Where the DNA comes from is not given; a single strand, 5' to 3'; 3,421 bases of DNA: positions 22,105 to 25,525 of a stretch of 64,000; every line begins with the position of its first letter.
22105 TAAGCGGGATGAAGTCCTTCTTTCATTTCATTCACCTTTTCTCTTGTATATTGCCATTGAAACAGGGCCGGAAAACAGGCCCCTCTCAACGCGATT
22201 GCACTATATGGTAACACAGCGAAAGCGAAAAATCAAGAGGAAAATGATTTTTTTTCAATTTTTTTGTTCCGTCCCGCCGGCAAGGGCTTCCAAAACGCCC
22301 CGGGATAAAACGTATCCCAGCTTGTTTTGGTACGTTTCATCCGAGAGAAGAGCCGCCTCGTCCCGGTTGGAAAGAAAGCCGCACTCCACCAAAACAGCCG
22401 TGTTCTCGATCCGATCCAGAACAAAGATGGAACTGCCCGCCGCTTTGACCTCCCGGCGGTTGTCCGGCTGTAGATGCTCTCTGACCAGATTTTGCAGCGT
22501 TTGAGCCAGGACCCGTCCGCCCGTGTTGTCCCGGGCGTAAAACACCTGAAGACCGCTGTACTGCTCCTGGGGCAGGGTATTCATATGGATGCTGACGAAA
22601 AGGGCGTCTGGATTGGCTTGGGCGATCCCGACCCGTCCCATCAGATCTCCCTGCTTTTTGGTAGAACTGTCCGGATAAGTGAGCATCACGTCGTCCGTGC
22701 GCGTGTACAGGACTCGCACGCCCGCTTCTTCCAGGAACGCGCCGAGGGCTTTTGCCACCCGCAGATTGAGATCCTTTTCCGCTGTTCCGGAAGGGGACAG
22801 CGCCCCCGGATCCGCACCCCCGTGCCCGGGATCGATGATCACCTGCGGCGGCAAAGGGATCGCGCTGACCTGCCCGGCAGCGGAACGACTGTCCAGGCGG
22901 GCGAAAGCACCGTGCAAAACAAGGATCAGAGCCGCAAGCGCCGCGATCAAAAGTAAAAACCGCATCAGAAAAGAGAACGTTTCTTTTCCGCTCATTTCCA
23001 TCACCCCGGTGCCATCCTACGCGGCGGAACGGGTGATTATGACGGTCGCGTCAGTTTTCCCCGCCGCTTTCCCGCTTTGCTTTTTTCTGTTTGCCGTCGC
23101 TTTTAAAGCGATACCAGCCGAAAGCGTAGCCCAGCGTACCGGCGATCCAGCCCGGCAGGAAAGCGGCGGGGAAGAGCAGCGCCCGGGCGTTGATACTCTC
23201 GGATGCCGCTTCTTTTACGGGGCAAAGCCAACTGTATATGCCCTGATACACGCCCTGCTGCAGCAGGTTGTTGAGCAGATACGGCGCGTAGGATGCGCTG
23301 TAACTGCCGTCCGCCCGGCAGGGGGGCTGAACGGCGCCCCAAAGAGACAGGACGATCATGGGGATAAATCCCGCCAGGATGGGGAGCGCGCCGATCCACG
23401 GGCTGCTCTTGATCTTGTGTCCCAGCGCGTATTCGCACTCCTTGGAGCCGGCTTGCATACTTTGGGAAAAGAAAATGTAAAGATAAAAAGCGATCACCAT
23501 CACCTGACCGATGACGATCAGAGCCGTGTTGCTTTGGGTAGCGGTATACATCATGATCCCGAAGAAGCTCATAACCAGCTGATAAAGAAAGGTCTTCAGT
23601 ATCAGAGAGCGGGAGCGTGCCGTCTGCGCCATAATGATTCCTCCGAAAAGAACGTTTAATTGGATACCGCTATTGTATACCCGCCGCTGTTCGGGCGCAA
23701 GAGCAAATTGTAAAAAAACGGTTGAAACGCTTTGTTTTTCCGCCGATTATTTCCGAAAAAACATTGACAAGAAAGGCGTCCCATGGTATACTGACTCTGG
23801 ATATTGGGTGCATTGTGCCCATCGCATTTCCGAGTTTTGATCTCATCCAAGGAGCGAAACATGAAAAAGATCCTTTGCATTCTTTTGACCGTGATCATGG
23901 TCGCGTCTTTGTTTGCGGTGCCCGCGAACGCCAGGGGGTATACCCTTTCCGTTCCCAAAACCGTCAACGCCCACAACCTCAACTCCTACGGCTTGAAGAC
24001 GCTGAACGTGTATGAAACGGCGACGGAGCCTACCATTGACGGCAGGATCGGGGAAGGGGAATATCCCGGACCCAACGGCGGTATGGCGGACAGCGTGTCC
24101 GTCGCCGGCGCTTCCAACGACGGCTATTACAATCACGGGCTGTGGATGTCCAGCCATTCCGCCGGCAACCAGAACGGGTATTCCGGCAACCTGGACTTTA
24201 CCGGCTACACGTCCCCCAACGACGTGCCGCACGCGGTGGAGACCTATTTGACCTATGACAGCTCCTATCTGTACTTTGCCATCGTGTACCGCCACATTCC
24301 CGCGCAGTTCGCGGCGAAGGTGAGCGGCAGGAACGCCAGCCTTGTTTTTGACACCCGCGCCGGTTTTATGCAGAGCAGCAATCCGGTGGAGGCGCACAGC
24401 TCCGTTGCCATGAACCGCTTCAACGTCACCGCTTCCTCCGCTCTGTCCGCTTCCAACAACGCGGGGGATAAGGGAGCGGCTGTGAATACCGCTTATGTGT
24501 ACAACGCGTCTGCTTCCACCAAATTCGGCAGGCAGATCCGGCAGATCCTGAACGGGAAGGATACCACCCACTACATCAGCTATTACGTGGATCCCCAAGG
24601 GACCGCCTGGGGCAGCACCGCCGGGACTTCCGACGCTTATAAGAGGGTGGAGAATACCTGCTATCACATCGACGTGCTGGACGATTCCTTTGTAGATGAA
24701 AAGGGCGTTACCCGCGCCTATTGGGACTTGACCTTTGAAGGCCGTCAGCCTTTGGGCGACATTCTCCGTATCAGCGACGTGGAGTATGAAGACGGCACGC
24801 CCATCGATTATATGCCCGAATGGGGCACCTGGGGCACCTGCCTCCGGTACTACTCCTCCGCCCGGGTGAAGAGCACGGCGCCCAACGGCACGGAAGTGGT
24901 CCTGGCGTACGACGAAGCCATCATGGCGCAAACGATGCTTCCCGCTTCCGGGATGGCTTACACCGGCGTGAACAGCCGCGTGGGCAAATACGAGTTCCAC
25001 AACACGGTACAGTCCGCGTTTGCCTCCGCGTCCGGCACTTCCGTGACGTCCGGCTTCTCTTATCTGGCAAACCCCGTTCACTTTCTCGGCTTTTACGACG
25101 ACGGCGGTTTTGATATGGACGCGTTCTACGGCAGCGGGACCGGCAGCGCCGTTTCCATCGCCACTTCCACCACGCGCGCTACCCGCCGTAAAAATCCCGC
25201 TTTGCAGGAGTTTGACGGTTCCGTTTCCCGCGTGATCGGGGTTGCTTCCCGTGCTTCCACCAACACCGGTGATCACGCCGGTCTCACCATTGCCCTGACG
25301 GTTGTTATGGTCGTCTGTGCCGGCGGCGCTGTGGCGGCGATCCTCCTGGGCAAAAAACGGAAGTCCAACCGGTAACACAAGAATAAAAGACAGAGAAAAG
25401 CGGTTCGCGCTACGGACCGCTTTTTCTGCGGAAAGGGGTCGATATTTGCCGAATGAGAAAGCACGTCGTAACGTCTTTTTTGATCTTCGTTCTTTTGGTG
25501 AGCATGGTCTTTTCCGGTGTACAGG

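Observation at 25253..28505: Non-LPXTG tripartite C-terminal signal: A-S-[ST]-[NQ]-T-G-D, hydrophobic helix, KKR(R)K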

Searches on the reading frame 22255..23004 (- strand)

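Call 53: search_protein_families(library=pfam, proteins=[window:22255-23004:-], max_evalue=0.001)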
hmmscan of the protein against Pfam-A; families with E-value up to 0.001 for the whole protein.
window:22255-23004:- (249 aa): 1 family
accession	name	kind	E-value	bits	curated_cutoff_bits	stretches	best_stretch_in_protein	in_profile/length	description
PF01520.23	Amidase_3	-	5.9e-43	147.3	27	1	55-237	1-172/174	N-acetylmuramoyl-L-alanine amidase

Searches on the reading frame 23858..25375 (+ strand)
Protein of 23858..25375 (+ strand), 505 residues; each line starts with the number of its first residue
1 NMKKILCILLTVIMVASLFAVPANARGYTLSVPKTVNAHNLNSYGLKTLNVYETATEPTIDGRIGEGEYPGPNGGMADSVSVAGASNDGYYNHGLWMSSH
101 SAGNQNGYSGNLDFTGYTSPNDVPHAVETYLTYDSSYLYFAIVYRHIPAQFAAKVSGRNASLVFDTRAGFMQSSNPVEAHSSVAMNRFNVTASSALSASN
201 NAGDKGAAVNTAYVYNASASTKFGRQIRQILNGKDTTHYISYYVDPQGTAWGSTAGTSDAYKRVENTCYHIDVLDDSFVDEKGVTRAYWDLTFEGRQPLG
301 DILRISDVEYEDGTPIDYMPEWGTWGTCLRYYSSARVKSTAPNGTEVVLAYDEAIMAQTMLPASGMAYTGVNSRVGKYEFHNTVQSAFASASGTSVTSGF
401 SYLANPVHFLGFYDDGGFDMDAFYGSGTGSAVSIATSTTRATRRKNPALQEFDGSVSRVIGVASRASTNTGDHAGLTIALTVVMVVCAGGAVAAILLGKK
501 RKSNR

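Call 7: search_protein_families(library=ncbifam, proteins=[window:23858-25375:+], max_evalue=10)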
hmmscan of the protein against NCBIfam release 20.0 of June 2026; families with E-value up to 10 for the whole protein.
window:23858-25375:+ (505 aa): 1 family
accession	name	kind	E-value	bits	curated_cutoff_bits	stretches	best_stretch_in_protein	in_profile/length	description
TIGR04207.1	halo_sig_pep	domain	6.7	6.5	24.6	1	8-20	5-17/30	surface glycoprotein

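Call 8: search_protein_families(library=pfam, proteins=[window:23858-25375:+], max_evalue=10)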
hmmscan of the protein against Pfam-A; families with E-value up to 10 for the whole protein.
window:23858-25375:+ (505 aa): 0 families

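Call 13: find_homologous_proteins(query=window:23858-25375:+, max_evalue=0.001)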
Query window:23858-25375:+ (505 aa): 23 proteins with E <= 0.001 among 8000 candidates.
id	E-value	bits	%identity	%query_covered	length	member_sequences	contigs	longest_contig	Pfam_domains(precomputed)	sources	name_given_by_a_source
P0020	0.0e+0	1131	100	100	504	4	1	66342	-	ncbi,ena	-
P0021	5.8e-226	769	68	99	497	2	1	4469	-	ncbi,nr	ncbi:MAG: hypothetical protein J6Z79_03735, partial [Clostridia bacterium]|nr:hypothetical protein [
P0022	6.7e-219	746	67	100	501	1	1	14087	-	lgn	-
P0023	9.6e-179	613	58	99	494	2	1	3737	-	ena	-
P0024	2.9e-176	605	57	100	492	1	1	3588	-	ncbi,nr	ncbi:MAG: hypothetical protein II776_01530 [Clostridia bacterium]|nr:hypothetical protein [Clostridi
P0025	2.9e-104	368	43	100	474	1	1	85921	-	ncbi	-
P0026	2.7e-102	361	45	99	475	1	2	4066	-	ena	-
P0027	2.6e-100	355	44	99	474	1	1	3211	-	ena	-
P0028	4.4e-100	354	41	99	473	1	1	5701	-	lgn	-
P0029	2.2e-99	352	44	99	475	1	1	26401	-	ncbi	-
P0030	2.3e-99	352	42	99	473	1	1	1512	-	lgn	-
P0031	8.3e-99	350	42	99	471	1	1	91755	-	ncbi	-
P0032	6.9e-98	347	41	100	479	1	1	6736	-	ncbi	-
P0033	3.1e-97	345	41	100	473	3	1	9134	-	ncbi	-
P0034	6.3e-97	343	42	100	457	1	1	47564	-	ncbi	-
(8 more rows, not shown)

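Call 17: find_encoding_contigs(protein=P0020, flank=10000, max_places=3)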
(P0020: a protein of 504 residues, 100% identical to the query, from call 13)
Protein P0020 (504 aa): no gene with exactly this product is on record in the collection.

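Call 62: predict_structure(alignment_id=A2)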
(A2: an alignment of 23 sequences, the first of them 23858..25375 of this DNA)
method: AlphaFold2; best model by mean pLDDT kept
length: 505 residues; sequences in the alignment: 23
mean_pLDDT: 68.8   pTM: 0.72
mean pLDDT of the five models: 68.8, 68.2, 63.0, 62.1, 59.6
residues with pLDDT >= 90: 42; 70-90: 254; 50-70: 92; < 50: 117
segments of 3 or more residues with pLDDT < 50: 20-26, 84-91, 152-158, 193-222, 417-474, 500-505
pLDDT, mean of each block of 10 residues (from residue 1): 70 59 54 76 79 87 84 76 48 75 60 88 91 91 87 49 82 82 79 39 31 32 67 77 78 64 78 87 85 87 72 63 88 89 86 88 88 79 87 70 86 55 40 29 30 40 38 50 69 64 44
secondary structure, 60 per line:
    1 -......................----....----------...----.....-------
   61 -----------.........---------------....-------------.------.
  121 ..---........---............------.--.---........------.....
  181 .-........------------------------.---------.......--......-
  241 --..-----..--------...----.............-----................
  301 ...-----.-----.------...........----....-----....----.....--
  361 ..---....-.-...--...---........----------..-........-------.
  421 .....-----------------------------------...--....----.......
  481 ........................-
elements in order: H2-23 E28-31 E49-53 H72-75 E76-80 E96-99 E126-133 E137-148 E162-169 H176-181 E183-190 E225-231 E234-239 E267-279 E285-298 H299-303 E322-332 E337-340 E346-349 E354-358 E373-375 E378-380 H384-391 E405-412 H420-425 E461-463 H466-469 H474-504

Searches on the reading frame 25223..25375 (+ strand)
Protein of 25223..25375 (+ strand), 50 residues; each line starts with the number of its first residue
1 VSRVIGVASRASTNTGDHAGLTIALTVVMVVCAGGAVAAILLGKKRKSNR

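Call 7: search_protein_families(library=ncbifam, proteins=[window:25223-25375:+], max_evalue=10)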
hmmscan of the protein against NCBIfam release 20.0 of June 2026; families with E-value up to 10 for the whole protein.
window:25223-25375:+ (50 aa): 3 families
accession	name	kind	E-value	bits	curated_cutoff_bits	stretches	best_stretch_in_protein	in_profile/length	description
NF051431.1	Rv0361_Cterm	subfamily_domain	0.0065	16.7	37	1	19-48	3-32/140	Rv0361 family membrane protein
TIGR01167.1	LPXTG_anchor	domain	0.79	10.5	15.9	1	22-47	10-33/34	LPXTG cell wall anchor domain-containing protein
NF033846.1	Rumino_NPXTG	domain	5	7.6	23.5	0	12-39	1-26/30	NPXTG-anchored protein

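Call 8: search_protein_families(library=pfam, proteins=[window:25223-25375:+], max_evalue=10)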
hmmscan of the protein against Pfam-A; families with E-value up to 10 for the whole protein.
window:25223-25375:+ (50 aa): 2 families
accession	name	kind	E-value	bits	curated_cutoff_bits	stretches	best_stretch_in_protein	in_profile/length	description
PF14610.12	Psg1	-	0.21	11.8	30.1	1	11-47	147-183/186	Ykl077w/Psg1 (Pma1 Stabilization in Golgi)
PF19699.4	CLSTN_C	-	0.21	10.9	27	1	11-46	281-316/354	Calsyntenin C-terminal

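Call 69: search_protein_families(library=ncbifam, alignment_id=A5, max_evalue=0.015)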
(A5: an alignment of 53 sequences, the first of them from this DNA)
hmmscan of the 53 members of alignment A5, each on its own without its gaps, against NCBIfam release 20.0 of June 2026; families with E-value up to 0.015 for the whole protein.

A. member 1, seq(46 aa): 1 family
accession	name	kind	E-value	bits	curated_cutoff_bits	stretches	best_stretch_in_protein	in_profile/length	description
NF051431.1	Rv0361_Cterm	subfamily_domain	0.0054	16.9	37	1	15-44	3-32/140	Rv0361 family membrane protein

B. families by the number of members that match (of 53 scanned): 16 families
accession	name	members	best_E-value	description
TIGR01167.1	LPXTG_anchor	23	2.2e-06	LPXTG cell wall anchor domain-containing protein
NF058571.1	GVDTG_CTERM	9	0.00025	GVDTG sorting domain-containing protein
NF058583.1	LAXTG_small_WW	6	0.00013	LAXTG motif-containing small protein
NF058582.1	Microco_LAVTG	4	0.0001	LAVTG motif-containing sortase-dependent surface protein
NF041528.1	strep_LAETG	3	0.0004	LAETG motif-containing sortase-dependent surface protein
NF051874.1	PVV_CTERM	2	0.0003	PVV-CTERM domain-containing choice-of-anchor G protein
TIGR04296.1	PEFG-CTERM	2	0.00039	PEFG-CTERM sorting domain-containing protein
NF033846.1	Rumino_NPXTG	2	0.0046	NPXTG-anchored protein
NF006573.0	PRK09094.1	2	0.0062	Na+/H+ antiporter subunit C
NF002460.0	PRK01658.1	2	0.0087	CidA/LrgA family holin-like protein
NF053845.1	CoaP_CTERM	1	0.00072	choice-of-anchor protein CoaP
TIGR04361.1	TrbK_Ti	1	0.0046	entry exclusion protein TrbK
NF051431.1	Rv0361_Cterm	1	0.0054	Rv0361 family membrane protein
NF053819.1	EF0750_LPXTG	1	0.0087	EF2685/EF0750 family sortase-dependent surface protein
NF058670.1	sorting_LPXTATN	1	0.011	LPxTATN C-terminal sorting signal domain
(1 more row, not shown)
